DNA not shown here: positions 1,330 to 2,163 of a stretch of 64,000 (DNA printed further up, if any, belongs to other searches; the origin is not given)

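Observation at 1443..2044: RAYT-type HUH tyrosine transposase bracketed by REP doublets made of 12-nt perfect palindromes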

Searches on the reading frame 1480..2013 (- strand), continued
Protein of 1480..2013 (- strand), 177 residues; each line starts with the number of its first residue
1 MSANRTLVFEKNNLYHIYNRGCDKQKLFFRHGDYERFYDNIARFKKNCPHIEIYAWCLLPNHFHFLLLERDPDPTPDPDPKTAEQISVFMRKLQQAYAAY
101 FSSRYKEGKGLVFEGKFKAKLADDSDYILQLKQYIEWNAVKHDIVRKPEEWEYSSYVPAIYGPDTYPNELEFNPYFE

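Call 33: find_encoding_contigs(protein=P0003, flank=10000, max_places=1)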
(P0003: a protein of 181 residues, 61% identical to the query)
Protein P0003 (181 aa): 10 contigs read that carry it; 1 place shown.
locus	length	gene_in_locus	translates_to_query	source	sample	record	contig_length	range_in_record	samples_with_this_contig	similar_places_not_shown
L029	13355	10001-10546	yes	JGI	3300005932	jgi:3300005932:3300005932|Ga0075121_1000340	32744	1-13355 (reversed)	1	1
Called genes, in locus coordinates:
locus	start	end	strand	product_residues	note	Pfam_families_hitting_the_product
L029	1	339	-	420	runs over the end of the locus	PF00675:Peptidase_M16, PF05193:Peptidase_M16_C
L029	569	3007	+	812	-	PF00801:PKD (faint), PF18911:PKD_4 (weak)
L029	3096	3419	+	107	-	-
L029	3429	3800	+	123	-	-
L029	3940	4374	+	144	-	-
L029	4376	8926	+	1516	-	PF00395:SLH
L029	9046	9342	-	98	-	-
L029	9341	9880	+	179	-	PF01797:Y1_Tnp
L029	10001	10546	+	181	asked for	PF01797:Y1_Tnp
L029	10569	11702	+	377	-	PF02463:SMC_N, PF13476:AAA_23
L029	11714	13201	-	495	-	PF00071:Ras (faint), PF00350:Dynamin_N (faint), PF01926:MMR_HSR1, PF03193:RsgA_GTPase (faint), PF01926:MMR_HSR1, PF02421:FeoB_N (weak), PF00009:GTP_EFTU, PF14714:KH_dom-like, +1 more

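Call 63: predict_structure(alignment_id=A1)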
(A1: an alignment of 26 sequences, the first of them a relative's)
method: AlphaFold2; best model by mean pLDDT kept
length: 177 residues; sequences in the alignment: 26
mean_pLDDT: 86.4   pTM: 0.82
mean pLDDT of the five models: 86.4, 86.4, 85.9, 85.8, 84.8
residues with pLDDT >= 90: 125; 70-90: 20; 50-70: 21; < 50: 11
segments of 3 or more residues with pLDDT < 50: 1-3, 166-170, 175-177
pLDDT, mean of each block of 10 residues (from residue 1): 67 96 95 97 93 97 97 73 85 96 82 93 91 96 95 90 52 48
secondary structure, 60 per line:
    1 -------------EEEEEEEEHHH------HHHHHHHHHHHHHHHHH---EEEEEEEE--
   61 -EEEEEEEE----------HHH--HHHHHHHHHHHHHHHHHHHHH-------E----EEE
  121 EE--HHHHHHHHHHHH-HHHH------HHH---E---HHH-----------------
elements in order: E14-21 H31-47 E51-58 E62-69 H85-105 E118-122 H125-136 H138-141

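Call 66: fold_search(model_id=the predicted structure, library=pdb)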
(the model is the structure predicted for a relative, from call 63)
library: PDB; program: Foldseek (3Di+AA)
matches with E <= 10: 1185; with E <= 0.001: 33
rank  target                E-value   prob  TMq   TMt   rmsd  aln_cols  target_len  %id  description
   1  4er8_A                9.4e-09  1.00  0.61  0.65   4.5       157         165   19  Structure of the REP associates tyrosine transposase bound to a REP hairpin (released 2012-08-15)
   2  2xm3_A                4.9e-06  1.00  0.47  0.63  10.1       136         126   16  Deinococcus radiodurans ISDra2 Transposase Left end DNA complex (released 2010-10-13)
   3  2xm3_C                5.2e-06  1.00  0.42  0.55   8.0       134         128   12  Deinococcus radiodurans ISDra2 Transposase Left end DNA complex (released 2010-10-13)
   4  2xma_A                5.5e-06  1.00  0.41  0.51  13.5       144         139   15  DEINOCOCCUS RADIODURANS ISDRA2 TRANSPOSASE RIGHT END DNA COMPLEX (released 2010-10-13)
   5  2xma_E                9.6e-06  1.00  0.41  0.50  13.5       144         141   15  DEINOCOCCUS RADIODURANS ISDRA2 TRANSPOSASE RIGHT END DNA COMPLEX (released 2010-10-13)
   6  2xo6_D                1.2e-05  1.00  0.42  0.55  10.6       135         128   16  DEINOCOCCUS RADIODURANS ISDRA2 TRANSPOSASE Y132F MUTANT COMPLEXED WITH LEFT END RECOGNITION AND CLEAVAGE SITE (released 2010-10-13)
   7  2xqc_D                1.2e-05  1.00  0.41  0.53  12.8       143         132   17  DEINOCOCCUS RADIODURANS ISDRA2 TRANSPOSASE COMPLEXED WITH LEFT END RECOGNITION AND CLEAVAGE SITE AND ZN (released 2010-10-13)
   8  2xm3_D                1.8e-05  1.00  0.46  0.61   7.7       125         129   15  Deinococcus radiodurans ISDra2 Transposase Left end DNA complex (released 2010-10-13)
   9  2xma_B                2.0e-05  1.00  0.41  0.52  11.1       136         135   17  DEINOCOCCUS RADIODURANS ISDRA2 TRANSPOSASE RIGHT END DNA COMPLEX (released 2010-10-13)
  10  2f4f_A                2.0e-05  1.00  0.43  0.56  13.3       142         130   18  Crystal structure of IS200 transposase (released 2005-12-13)
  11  2vjv_A                2.7e-05  1.00  0.47  0.63   9.4       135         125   18  Crystal structure of the IS608 transposase in complex with left end 26-mer DNA hairpin and a 6-mer DNA representing th (released 2008-02-19)
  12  2vju_A                2.9e-05  1.00  0.46  0.60   9.3       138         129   16  Crystal structure of the IS608 transposase in complex with the complete Right end 35-mer DNA and manganese (released 2008-02-19)
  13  2a6m_A                3.2e-05  1.00  0.45  0.59  11.2       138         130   17  Crystal Structure of the ISHp608 Transposase (released 2005-10-25)
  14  2xo6_A                3.6e-05  1.00  0.47  0.59   9.4       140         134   16  DEINOCOCCUS RADIODURANS ISDRA2 TRANSPOSASE Y132F MUTANT COMPLEXED WITH LEFT END RECOGNITION AND CLEAVAGE SITE (released 2010-10-13)
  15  2a6m_B                4.4e-05  1.00  0.46  0.53  10.2       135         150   14  Crystal Structure of the ISHp608 Transposase (released 2005-10-25)
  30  4kgk_A                4.7e-04  1.00  0.48  0.42   4.8       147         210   10  Bacterial tRNA(HIS) Guanylyltransferase (Thg1)-Like Protein in complex with GTP (released 2013-08-14)
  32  4kgm_B                8.1e-04  1.00  0.46  0.38   5.9       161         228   10  Bacterial tRNA(HIS) Guanylyltransferase (Thg1)-Like Protein in complex with ATP (released 2013-08-14)
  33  4kgk_C                9.1e-04  1.00  0.47  0.42   7.7       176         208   10  Bacterial tRNA(HIS) Guanylyltransferase (Thg1)-Like Protein in complex with GTP (released 2013-08-14)
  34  4kgm_A                1.0e-03  1.00  0.47  0.38   6.1       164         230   10  Bacterial tRNA(HIS) Guanylyltransferase (Thg1)-Like Protein in complex with ATP (released 2013-08-14)
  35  4kgk_D                1.1e-03  1.00  0.46  0.41   5.0       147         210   10  Bacterial tRNA(HIS) Guanylyltransferase (Thg1)-Like Protein in complex with GTP (released 2013-08-14)
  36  4kgm_C                1.2e-03  1.00  0.47  0.39   5.9       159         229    9  Bacterial tRNA(HIS) Guanylyltransferase (Thg1)-Like Protein in complex with ATP (released 2013-08-14)
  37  4kgm_D                1.2e-03  1.00  0.46  0.39   5.9       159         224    9  Bacterial tRNA(HIS) Guanylyltransferase (Thg1)-Like Protein in complex with ATP (released 2013-08-14)
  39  3wbz_A                1.8e-03  1.00  0.44  0.34   8.1       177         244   15  Crystal structure of C. albicans tRNA(His) guanylyltransferase (Thg1) with ATP (released 2013-12-18)
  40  3wbz_D                2.0e-03  1.00  0.44  0.31   8.3       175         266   11  Crystal structure of C. albicans tRNA(His) guanylyltransferase (Thg1) with ATP (released 2013-12-18)
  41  3wbz_F                2.4e-03  0.99  0.42  0.32  10.7       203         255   15  Crystal structure of C. albicans tRNA(His) guanylyltransferase (Thg1) with ATP (released 2013-12-18)
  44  4kgk_B                3.1e-03  0.99  0.40  0.34   7.0       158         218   10  Bacterial tRNA(HIS) Guanylyltransferase (Thg1)-Like Protein in complex with GTP (released 2013-08-14)
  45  3wbz_H                3.3e-03  1.00  0.44  0.32   8.0       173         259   11  Crystal structure of C. albicans tRNA(His) guanylyltransferase (Thg1) with ATP (released 2013-12-18)
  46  3wbz_E                3.3e-03  1.00  0.44  0.31   8.3       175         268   14  Crystal structure of C. albicans tRNA(His) guanylyltransferase (Thg1) with ATP (released 2013-12-18)
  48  3wc0_E                3.9e-03  1.00  0.45  0.35   8.4       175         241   13  Crystal structure of C. albicans tRNA(His) guanylyltransferase (Thg1) with GTP (released 2013-12-18)
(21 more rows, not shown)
